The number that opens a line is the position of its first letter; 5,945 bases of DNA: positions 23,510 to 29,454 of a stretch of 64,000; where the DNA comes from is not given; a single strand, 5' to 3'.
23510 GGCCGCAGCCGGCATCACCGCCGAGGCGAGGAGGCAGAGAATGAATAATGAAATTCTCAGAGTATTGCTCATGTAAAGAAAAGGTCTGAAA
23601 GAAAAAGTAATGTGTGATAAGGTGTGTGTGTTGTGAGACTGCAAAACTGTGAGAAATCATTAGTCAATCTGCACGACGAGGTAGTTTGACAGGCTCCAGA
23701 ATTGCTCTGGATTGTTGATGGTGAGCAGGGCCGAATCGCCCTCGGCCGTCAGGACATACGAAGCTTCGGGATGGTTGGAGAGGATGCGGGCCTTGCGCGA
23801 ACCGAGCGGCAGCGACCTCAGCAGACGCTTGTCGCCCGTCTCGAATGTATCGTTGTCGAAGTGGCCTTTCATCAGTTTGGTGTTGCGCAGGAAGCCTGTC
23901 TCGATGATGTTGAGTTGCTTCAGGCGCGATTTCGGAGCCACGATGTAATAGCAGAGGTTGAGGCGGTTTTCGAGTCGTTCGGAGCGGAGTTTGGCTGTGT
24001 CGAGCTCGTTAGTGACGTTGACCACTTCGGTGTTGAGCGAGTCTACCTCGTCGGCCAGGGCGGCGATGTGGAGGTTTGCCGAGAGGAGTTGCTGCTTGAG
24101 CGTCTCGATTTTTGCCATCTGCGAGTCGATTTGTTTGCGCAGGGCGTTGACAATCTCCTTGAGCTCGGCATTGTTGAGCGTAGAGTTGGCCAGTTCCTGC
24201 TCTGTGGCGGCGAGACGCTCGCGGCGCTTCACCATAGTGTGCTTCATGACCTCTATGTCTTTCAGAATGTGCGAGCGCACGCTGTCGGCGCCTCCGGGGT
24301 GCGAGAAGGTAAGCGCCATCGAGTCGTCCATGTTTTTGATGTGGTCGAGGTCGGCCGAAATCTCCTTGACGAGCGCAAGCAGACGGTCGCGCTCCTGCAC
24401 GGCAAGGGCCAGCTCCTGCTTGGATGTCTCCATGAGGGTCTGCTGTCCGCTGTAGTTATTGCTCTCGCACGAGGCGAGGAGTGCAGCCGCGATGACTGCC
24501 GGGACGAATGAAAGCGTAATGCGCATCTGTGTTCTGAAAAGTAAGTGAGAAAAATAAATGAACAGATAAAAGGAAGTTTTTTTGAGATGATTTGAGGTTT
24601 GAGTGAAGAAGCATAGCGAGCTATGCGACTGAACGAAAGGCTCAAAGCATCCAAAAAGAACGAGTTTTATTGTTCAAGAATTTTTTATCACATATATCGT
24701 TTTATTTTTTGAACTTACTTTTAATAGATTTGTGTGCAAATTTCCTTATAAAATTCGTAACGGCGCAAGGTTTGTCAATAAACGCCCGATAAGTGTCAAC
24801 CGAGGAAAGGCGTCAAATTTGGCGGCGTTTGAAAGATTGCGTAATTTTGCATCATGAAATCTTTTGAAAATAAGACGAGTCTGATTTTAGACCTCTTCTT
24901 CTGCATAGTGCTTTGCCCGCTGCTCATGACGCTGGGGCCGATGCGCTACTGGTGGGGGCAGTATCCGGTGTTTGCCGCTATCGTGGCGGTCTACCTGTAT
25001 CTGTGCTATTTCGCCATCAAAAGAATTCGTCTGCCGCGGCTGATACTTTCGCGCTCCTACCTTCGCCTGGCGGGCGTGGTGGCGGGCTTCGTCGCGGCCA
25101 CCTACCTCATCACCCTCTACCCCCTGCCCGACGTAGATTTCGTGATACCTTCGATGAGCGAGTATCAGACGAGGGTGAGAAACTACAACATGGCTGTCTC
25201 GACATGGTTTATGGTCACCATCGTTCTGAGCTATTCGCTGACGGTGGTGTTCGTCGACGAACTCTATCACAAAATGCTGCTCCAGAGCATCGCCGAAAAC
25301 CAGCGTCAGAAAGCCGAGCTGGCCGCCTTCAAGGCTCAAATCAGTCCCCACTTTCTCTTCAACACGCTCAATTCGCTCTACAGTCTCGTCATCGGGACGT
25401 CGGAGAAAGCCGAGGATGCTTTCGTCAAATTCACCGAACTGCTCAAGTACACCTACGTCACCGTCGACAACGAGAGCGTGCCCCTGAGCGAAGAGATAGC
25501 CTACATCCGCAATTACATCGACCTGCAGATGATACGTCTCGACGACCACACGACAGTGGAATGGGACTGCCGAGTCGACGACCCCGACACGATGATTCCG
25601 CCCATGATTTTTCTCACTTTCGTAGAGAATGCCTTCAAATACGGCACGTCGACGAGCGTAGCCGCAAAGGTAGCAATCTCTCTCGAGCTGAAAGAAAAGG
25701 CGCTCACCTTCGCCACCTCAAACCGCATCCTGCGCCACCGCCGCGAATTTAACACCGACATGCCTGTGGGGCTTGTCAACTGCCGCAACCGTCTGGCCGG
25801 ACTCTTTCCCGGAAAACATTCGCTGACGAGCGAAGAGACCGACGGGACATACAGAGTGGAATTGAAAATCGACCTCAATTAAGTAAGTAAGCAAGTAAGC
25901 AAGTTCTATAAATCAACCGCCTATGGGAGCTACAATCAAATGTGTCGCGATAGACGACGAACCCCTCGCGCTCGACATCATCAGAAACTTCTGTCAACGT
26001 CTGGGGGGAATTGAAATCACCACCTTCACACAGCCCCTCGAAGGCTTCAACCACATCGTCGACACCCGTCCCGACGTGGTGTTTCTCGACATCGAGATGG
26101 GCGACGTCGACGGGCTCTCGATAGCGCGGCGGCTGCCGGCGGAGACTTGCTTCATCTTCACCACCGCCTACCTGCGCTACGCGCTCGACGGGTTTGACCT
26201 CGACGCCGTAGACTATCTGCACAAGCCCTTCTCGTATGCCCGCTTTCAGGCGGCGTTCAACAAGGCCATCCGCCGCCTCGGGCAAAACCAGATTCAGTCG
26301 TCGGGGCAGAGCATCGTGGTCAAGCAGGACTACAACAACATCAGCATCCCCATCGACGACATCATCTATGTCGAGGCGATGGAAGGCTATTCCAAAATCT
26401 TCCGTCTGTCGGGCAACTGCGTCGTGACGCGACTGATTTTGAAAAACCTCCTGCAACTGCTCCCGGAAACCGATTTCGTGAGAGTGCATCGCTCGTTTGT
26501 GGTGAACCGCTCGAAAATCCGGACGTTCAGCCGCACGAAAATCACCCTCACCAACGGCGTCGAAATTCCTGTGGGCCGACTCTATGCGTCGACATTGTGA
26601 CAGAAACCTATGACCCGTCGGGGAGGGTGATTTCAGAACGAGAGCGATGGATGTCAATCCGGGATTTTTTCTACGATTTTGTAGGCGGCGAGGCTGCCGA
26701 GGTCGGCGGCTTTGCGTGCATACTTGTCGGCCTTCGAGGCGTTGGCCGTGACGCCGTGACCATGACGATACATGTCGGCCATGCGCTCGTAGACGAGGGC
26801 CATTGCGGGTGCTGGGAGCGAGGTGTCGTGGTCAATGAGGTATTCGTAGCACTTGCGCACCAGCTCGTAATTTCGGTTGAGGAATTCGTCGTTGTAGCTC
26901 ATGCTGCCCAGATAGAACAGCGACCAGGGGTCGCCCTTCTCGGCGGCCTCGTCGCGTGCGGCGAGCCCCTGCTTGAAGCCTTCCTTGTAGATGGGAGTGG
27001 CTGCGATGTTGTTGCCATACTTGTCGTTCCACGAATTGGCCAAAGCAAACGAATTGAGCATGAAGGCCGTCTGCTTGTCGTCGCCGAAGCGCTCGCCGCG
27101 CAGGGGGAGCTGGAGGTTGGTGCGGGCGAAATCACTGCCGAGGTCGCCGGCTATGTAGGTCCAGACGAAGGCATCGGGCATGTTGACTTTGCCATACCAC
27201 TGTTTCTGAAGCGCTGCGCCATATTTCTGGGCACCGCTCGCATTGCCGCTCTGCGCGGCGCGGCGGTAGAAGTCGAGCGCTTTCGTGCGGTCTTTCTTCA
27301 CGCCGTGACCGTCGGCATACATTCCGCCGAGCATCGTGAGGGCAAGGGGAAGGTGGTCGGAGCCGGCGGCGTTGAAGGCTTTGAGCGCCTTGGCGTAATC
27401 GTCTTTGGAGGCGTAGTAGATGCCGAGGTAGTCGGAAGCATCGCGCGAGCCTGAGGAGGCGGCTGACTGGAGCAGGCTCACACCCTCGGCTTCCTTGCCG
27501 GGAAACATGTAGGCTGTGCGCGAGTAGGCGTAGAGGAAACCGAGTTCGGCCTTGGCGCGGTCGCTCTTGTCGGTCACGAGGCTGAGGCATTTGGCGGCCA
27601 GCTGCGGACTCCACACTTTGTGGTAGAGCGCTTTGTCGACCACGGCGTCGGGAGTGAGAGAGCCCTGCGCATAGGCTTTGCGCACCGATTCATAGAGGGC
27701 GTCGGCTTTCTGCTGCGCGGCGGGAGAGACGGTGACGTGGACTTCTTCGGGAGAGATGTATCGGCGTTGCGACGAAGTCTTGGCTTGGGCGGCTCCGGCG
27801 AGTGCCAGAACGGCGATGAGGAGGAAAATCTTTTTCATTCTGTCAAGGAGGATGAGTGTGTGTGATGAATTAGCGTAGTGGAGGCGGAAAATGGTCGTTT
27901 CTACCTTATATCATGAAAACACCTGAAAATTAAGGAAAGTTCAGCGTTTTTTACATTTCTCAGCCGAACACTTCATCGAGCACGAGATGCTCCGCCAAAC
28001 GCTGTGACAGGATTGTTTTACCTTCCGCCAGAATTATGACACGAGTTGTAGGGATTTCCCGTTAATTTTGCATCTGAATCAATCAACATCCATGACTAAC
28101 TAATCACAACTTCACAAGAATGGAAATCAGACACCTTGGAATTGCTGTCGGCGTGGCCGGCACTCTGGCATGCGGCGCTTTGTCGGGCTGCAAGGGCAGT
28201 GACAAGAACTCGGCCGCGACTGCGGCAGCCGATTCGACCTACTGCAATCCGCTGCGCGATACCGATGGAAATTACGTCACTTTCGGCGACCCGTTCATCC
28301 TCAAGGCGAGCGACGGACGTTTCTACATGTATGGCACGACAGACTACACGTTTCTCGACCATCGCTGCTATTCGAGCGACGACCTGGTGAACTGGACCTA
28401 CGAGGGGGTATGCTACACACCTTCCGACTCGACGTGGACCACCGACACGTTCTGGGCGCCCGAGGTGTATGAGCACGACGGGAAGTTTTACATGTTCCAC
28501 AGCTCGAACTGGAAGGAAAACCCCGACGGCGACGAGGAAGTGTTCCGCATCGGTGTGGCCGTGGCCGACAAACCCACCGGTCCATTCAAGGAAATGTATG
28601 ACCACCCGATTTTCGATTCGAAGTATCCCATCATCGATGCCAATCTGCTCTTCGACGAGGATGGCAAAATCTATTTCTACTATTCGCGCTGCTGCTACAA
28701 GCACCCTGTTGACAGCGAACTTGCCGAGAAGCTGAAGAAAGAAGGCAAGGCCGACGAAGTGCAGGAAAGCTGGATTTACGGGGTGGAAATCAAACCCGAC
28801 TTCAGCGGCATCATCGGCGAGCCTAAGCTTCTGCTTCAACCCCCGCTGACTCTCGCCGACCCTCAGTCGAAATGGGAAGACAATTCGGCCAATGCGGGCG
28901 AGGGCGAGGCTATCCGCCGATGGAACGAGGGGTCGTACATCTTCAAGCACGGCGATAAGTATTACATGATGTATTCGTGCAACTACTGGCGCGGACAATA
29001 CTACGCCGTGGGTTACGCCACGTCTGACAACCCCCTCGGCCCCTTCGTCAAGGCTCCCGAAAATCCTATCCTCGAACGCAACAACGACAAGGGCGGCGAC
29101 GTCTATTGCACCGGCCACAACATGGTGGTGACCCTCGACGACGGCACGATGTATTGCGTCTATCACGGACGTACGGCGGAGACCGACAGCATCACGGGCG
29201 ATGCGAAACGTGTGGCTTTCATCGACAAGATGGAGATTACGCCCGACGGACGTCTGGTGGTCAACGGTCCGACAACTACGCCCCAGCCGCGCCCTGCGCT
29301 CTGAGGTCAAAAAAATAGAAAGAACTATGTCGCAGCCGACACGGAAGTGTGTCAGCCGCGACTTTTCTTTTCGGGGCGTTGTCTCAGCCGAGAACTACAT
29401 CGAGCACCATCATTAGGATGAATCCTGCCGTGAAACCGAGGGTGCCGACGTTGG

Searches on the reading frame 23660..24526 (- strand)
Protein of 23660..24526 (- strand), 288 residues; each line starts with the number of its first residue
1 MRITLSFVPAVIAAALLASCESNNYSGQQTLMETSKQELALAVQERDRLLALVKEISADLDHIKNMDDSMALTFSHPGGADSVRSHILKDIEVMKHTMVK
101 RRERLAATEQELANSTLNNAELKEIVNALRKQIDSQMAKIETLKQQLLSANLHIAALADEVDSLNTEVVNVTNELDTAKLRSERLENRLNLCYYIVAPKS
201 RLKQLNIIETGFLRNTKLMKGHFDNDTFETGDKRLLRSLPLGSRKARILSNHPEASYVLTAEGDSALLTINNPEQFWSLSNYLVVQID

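Call 24: find_encoding_contigs(protein=window:23660-24526:-, flank=3000, max_places=10)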
Protein window:23660-24526:- (288 aa): 2 contigs read that carry it; 1 place shown.
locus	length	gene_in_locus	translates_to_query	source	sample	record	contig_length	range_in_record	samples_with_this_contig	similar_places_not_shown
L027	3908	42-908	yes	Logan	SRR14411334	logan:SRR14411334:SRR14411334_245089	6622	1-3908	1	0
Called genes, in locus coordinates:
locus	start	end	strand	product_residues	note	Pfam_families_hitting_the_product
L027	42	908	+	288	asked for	-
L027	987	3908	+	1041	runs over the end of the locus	PF13620:CarboxypepD_reg, PF13715:CarbopepD_reg_2, PF07715:Plug, PF00593:TonB_dep_Rec_b-barrel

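Call 43: search_protein_families(library=pfam, proteins=[window:23660-24526:-], max_evalue=0.001)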
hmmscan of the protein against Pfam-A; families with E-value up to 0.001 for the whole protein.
window:23660-24526:- (288 aa): 1 family
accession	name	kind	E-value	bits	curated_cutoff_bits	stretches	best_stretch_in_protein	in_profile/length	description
PF05667.16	CCDC22_CC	-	0.00026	20.7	39.2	1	18-190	94-264/477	CCDC22 protein coiled-coil region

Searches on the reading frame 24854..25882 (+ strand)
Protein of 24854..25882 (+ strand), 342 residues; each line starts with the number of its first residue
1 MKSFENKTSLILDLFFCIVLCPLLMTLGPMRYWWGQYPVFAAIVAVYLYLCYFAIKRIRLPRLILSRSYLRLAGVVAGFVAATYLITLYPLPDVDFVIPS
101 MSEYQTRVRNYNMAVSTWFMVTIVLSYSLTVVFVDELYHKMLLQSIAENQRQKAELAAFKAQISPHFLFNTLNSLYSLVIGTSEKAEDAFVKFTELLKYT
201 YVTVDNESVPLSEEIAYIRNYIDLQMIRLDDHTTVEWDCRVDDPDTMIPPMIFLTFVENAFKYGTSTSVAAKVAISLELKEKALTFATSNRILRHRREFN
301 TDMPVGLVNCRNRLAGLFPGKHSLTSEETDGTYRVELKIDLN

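Call 43: search_protein_families(library=pfam, proteins=[window:24854-25882:+], max_evalue=0.001)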
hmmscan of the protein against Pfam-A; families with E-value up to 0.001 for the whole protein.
window:24854-25882:+ (342 aa): 1 family
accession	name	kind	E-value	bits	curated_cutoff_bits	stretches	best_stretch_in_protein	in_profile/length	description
PF06580.19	His_kinase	-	1.7e-23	83.1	25.2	1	154-231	1-79/81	Histidine kinase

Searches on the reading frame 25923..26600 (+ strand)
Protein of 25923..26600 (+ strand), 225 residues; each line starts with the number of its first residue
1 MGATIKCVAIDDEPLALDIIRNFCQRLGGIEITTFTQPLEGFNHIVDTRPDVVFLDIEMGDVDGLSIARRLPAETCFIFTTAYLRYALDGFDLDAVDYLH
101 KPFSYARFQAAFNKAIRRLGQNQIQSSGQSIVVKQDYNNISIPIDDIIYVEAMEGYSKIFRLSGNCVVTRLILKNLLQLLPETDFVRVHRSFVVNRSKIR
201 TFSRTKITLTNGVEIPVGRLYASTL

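Call 80: search_protein_families(library=pfam, proteins=[window:25923-26600:+], max_evalue=0.0001)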
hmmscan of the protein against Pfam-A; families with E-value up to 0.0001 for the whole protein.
window:25923-26600:+ (225 aa): 2 families
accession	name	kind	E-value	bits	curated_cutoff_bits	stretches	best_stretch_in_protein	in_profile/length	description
PF04397.21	LytTR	-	4.8e-18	65.6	22.6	1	140-225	4-93/98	LytTr DNA-binding domain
PF00072.30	Response_reg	-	4e-16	59.6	30.2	1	9-111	3-109/111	Response regulator receiver domain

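Call 81: find_encoding_contigs(protein=window:25923-26600:+, flank=3000, max_places=10)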
Protein window:25923-26600:+ (225 aa): 2 contigs read that carry it; 1 place shown.
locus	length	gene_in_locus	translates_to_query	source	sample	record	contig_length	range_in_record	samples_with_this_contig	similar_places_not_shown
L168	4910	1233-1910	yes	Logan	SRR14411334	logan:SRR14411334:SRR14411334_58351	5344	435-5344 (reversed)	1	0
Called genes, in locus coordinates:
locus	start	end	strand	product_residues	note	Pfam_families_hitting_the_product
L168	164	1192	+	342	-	PF06580:His_kinase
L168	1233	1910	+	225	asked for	PF00072:Response_reg, PF04397:LytTR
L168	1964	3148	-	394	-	PF08238:Sel1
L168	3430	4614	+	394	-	PF16396:DUF5005 (faint), PF04616:Glyco_hydro_43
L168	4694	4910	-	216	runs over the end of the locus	?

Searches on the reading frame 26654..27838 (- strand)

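Call 80: search_protein_families(library=pfam, proteins=[window:26654-27838:-], max_evalue=0.0001)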
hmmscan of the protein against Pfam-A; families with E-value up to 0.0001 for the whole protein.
window:26654-27838:- (394 aa): 1 family
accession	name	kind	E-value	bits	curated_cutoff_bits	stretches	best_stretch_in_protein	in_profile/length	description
PF08238.18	Sel1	-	3.5e-12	46.8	30.7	1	164-199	1-36/36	Sel1 repeat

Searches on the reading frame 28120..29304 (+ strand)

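Call 80: search_protein_families(library=pfam, proteins=[window:28120-29304:+], max_evalue=0.0001)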
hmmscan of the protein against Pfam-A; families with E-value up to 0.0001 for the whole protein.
window:28120-29304:+ (394 aa): 2 families
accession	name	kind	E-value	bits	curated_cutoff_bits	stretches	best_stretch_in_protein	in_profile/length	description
PF04616.20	Glyco_hydro_43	-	6.7e-55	186.9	32.2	1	57-377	12-286/288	Glycosyl hydrolases family 43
PF00251.26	Glyco_hydro_32N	-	8e-05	22.8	22.1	0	84-167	43-122/307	Glycosyl hydrolases family 32 N-terminal domain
